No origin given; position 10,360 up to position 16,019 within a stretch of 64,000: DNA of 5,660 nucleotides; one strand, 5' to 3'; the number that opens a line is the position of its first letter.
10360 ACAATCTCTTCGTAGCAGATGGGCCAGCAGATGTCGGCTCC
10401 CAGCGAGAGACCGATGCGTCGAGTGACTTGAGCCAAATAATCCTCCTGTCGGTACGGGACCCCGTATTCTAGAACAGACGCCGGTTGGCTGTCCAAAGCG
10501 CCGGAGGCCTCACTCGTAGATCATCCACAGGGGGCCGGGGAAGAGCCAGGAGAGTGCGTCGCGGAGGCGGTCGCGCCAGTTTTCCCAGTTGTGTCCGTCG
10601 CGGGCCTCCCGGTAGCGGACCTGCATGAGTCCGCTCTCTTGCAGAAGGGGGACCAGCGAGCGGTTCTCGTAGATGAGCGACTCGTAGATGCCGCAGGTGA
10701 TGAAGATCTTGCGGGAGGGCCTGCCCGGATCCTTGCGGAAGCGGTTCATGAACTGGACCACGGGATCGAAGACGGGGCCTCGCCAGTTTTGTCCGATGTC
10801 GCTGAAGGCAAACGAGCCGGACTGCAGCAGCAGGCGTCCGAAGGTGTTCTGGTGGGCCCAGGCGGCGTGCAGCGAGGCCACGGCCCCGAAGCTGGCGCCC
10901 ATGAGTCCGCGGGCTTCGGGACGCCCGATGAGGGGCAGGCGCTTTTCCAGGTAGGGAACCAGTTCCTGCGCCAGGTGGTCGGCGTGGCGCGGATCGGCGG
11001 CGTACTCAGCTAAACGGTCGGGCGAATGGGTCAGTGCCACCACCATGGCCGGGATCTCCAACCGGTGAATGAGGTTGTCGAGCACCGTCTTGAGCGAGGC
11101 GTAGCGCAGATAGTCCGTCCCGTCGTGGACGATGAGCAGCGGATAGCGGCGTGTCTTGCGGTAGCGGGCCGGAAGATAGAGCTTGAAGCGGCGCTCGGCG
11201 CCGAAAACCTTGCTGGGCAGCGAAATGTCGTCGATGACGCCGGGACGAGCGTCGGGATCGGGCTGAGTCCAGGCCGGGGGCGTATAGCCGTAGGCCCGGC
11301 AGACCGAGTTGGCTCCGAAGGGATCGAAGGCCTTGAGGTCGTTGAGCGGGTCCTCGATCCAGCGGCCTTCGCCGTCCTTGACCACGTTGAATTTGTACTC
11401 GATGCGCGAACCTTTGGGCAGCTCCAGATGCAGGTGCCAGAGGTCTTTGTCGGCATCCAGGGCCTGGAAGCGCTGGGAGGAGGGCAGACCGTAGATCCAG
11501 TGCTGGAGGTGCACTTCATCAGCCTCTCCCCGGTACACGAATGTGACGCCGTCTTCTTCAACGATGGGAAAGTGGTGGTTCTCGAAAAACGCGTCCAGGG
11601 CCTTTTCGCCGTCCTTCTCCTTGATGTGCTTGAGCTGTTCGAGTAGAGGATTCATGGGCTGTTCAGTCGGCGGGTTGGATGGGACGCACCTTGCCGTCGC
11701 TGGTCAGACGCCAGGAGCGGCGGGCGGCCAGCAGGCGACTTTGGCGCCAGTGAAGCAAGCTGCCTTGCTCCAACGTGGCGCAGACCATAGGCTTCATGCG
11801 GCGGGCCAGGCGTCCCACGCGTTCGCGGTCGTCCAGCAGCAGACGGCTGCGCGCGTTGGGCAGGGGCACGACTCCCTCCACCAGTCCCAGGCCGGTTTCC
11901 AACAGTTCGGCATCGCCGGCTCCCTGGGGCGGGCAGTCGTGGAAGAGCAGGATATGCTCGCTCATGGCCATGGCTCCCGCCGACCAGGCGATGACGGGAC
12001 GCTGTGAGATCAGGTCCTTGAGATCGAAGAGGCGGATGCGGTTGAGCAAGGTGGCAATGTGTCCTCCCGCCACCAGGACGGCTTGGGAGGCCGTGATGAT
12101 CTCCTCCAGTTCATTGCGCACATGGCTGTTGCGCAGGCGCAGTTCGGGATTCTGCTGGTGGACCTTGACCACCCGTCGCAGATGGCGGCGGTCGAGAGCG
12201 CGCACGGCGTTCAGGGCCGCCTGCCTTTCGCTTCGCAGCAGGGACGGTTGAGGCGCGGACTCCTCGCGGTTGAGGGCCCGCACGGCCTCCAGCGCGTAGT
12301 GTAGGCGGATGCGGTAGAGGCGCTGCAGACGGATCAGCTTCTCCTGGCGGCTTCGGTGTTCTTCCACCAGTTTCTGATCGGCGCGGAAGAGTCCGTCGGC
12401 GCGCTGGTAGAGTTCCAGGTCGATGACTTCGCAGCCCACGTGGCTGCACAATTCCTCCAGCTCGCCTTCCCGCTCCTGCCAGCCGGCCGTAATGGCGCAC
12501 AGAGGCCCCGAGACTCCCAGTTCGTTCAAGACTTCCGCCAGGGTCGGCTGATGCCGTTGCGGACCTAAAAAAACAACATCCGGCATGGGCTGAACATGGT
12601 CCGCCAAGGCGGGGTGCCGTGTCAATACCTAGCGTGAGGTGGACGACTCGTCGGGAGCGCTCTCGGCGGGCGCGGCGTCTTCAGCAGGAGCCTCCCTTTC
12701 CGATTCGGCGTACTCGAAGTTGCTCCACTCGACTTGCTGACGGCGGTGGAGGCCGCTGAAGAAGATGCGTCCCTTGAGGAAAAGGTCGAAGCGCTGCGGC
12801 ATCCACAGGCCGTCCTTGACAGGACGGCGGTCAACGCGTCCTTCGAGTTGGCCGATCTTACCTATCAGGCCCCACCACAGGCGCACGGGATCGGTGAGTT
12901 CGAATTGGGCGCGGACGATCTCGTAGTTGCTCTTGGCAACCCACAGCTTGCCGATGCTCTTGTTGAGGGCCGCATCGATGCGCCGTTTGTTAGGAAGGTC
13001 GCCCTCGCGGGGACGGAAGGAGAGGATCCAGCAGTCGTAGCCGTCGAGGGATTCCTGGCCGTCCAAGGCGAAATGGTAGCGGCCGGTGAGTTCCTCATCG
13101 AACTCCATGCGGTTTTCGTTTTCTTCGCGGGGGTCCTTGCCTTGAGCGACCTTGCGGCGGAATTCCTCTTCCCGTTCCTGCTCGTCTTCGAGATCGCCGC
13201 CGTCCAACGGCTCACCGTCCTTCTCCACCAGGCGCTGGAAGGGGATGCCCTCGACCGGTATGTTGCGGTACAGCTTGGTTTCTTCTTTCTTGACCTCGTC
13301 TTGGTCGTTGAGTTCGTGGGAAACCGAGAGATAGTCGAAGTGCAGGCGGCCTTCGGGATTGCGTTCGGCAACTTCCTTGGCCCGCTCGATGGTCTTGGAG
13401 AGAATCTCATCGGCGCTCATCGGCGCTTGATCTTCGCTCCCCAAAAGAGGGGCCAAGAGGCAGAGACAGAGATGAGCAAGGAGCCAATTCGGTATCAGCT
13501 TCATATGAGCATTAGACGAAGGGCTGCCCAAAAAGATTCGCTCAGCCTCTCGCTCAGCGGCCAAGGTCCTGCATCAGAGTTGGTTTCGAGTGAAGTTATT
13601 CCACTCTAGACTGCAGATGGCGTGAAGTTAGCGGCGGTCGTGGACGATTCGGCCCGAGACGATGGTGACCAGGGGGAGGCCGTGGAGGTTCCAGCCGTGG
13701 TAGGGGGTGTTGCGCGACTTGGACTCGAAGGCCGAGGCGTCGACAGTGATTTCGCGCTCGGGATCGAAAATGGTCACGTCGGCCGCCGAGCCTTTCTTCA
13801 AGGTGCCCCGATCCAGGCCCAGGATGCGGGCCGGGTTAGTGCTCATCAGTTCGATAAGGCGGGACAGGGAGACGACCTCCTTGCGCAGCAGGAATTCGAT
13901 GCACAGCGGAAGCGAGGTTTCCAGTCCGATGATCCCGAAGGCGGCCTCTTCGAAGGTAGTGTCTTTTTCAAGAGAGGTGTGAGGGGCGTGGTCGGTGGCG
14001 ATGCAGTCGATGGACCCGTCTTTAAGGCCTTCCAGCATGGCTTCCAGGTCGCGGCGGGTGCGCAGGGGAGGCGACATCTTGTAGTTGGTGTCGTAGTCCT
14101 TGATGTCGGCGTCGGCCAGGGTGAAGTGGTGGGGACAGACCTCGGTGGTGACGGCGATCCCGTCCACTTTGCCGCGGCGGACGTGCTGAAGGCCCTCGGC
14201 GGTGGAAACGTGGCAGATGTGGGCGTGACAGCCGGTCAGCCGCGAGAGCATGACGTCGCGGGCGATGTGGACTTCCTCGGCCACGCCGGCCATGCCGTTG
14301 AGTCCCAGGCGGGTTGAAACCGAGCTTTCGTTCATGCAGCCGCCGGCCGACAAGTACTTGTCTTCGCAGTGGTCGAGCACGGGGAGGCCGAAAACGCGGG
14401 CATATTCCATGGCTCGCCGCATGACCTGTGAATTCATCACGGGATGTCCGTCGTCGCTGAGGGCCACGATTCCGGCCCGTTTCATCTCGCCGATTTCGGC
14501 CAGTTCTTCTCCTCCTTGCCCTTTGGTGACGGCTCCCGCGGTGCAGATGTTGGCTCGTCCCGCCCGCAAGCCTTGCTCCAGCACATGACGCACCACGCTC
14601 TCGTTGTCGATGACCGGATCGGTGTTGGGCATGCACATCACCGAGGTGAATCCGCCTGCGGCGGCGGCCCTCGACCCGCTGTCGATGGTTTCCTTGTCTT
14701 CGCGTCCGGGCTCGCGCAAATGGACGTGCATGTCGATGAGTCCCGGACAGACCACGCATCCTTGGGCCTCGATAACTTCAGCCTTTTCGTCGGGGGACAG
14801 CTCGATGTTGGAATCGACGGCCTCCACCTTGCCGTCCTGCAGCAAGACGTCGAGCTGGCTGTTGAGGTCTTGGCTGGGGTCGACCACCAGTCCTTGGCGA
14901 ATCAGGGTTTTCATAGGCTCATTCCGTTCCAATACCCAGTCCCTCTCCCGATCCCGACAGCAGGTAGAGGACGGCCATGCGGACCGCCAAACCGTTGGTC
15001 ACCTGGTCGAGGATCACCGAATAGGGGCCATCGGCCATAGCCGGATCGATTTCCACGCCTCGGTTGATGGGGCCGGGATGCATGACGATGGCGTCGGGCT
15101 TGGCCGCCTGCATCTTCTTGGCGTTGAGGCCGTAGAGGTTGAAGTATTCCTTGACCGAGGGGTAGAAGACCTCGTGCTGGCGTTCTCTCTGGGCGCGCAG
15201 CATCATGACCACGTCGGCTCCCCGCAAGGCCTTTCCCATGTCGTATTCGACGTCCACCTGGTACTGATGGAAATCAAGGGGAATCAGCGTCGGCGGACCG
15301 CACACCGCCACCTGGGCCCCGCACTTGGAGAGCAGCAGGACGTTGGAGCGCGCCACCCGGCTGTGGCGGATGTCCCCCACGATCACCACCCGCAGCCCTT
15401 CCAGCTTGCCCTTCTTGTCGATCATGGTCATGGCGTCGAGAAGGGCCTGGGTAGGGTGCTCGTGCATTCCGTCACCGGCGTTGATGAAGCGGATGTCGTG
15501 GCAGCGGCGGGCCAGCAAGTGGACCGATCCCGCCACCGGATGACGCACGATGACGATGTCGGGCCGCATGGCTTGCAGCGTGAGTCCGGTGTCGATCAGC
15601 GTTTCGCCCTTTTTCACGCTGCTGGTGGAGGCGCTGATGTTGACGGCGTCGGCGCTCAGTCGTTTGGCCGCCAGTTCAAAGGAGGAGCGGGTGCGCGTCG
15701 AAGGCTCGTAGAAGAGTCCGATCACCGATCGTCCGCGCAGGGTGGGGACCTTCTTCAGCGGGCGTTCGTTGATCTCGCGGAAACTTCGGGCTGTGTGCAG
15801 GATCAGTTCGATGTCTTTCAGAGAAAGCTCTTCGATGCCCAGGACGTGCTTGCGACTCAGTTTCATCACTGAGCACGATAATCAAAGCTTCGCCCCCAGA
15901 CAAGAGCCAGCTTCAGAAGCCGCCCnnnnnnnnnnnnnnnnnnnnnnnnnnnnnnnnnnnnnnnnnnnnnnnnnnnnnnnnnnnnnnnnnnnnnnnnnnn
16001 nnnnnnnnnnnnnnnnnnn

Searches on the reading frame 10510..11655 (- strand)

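Call 68: search_protein_families(library=pfam, proteins=[window:10510-11655:-], max_evalue=0.00001)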
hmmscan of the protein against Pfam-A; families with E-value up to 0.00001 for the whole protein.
window:10510-11655:- (381 aa): 1 family
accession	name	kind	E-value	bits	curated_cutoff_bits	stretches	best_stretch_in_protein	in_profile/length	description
PF00756.26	Esterase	-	4.5e-20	72.9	22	1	148-370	1-250/251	Putative esterase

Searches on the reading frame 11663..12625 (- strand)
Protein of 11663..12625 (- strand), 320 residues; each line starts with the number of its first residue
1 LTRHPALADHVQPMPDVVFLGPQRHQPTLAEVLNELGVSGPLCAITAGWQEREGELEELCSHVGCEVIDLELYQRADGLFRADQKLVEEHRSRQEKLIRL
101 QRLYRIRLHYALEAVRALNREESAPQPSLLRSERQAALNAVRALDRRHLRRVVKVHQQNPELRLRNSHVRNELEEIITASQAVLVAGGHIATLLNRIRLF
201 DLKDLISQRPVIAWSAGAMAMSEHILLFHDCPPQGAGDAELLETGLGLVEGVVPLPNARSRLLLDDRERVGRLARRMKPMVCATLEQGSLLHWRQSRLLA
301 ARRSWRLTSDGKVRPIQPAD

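Call 68: search_protein_families(library=pfam, proteins=[window:11663-12625:-], max_evalue=0.00001)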
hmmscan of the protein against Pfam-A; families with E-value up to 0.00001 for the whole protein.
window:11663-12625:- (320 aa): 1 family
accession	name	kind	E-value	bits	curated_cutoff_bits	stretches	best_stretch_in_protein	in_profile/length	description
PF03575.23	Peptidase_S51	-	3.3e-06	27.4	23.9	1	161-252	65-158/206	Peptidase family S51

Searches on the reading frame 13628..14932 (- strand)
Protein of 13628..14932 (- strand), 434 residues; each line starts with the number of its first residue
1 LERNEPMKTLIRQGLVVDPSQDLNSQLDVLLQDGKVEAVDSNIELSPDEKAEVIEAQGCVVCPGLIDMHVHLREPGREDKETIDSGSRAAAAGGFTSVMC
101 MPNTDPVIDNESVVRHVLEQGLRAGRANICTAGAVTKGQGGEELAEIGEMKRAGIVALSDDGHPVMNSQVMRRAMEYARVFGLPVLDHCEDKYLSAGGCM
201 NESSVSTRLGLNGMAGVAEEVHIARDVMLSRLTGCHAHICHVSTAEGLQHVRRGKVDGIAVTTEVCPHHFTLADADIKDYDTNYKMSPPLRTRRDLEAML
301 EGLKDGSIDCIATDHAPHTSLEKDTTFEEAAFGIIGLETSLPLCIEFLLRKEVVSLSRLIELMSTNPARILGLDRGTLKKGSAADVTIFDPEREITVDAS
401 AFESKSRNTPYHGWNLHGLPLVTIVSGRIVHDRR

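Call 68: search_protein_families(library=pfam, proteins=[window:13628-14932:-], max_evalue=0.00001)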
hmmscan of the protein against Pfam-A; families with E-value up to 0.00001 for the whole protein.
window:13628-14932:- (434 aa): 3 families
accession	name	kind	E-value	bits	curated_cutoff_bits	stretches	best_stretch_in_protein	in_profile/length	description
PF01979.26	Amidohydro_1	-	3e-28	99.5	25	1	60-430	1-345/345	Amidohydrolase family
PF07969.17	Amidohydro_3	-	4.8e-17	63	29.7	1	296-431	356-472/472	Amidohydrolase family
PF12890.13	DHOase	-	6.2e-15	56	21.2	1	60-246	3-141/142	Dihydro-orotase-like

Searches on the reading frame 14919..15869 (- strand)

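Call 26: search_protein_families(library=pfam, proteins=[window:14919-15869:-], max_evalue=0.0001)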
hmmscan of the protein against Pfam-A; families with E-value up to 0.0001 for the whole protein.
window:14919-15869:- (316 aa): 2 families
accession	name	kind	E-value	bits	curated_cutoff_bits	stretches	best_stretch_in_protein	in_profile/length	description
PF02729.26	OTCace_N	-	2.4e-41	141.7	29.9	1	7-149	1-146/148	Aspartate/ornithine carbamoyltransferase, carbamoyl-P binding domain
PF00185.30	OTCace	-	1.3e-27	97.2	29.4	1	157-304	1-157/157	Aspartate/ornithine carbamoyltransferase, Asp/Orn binding domain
